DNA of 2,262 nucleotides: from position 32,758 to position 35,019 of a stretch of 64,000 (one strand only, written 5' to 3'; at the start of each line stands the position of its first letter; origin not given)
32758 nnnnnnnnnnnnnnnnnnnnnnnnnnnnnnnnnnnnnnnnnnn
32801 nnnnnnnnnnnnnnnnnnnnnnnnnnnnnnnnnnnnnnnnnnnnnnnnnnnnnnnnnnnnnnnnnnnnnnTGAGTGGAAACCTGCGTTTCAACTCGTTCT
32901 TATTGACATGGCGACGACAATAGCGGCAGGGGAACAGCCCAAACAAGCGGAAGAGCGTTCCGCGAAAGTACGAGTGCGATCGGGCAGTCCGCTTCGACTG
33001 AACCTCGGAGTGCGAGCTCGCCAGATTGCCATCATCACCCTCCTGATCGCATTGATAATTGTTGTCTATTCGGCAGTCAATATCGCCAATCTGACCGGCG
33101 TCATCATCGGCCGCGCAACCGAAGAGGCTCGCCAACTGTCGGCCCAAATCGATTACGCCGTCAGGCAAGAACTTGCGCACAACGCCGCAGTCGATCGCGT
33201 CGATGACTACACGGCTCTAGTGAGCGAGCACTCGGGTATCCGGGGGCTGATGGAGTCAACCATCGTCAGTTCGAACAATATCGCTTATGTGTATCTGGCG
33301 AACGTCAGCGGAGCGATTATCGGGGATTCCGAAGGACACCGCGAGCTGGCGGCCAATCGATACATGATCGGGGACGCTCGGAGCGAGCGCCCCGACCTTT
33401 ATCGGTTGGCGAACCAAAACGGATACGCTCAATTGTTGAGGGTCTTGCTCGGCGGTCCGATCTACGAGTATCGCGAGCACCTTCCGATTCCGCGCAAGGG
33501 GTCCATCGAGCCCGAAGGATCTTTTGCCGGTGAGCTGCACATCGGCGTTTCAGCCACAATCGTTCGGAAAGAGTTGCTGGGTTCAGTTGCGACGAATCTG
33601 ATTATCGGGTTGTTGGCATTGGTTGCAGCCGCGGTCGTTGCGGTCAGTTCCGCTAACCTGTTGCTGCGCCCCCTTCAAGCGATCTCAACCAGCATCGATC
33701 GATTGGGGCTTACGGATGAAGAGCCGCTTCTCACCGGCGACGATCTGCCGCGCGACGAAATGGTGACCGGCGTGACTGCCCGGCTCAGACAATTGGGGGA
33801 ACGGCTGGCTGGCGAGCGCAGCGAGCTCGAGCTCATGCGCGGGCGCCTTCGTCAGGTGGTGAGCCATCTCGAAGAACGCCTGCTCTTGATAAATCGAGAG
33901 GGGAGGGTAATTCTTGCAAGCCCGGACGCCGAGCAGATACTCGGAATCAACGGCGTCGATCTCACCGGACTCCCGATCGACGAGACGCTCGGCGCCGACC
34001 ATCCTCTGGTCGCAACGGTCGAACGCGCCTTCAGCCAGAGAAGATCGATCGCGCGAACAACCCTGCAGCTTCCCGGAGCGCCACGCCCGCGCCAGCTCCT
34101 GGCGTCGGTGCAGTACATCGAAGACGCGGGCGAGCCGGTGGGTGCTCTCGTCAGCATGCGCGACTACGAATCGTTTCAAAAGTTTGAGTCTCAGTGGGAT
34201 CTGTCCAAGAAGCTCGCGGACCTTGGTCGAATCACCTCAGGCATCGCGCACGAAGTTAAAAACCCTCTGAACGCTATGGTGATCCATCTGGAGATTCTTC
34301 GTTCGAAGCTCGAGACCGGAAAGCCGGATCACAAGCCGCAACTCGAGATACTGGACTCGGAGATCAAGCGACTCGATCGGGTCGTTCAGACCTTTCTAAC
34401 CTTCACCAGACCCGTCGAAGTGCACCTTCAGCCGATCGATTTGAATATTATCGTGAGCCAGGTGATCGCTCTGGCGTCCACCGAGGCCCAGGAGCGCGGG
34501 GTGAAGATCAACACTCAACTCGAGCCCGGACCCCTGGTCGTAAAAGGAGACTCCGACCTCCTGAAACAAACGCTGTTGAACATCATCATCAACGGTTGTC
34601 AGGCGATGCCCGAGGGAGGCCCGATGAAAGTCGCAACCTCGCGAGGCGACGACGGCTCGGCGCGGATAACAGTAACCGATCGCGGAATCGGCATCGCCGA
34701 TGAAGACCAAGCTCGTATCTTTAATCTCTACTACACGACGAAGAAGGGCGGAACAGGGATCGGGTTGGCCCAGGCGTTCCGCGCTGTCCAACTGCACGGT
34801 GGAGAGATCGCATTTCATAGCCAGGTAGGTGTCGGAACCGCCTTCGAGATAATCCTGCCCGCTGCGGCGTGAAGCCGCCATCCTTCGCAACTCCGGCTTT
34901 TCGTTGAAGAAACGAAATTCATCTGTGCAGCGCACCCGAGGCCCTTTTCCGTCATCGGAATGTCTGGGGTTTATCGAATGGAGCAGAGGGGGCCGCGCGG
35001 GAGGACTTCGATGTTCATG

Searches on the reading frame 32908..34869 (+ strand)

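Call 36: search_protein_families(library=pfam, proteins=[window:32908-34869:+], max_evalue=0.001)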
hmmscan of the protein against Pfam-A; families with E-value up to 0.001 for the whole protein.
window:32908-34869:+ (654 aa): 4 families
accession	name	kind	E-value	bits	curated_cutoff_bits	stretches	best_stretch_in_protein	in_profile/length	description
PF02518.31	HATPase_c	-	2.3e-21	76.7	26.4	1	547-653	1-110/111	Histidine kinase-, DNA gyrase B-, and HSP90-like ATPase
PF00512.31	HisKA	-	2e-11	44.2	26.9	1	439-501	2-62/66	His Kinase A (phospho-acceptor) domain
PF08448.16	PAS_4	-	3.8e-06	27.5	23.1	1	320-419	3-104/110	PAS fold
PF00989.32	PAS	-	5.3e-05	23.6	22.6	1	313-419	2-112/113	PAS fold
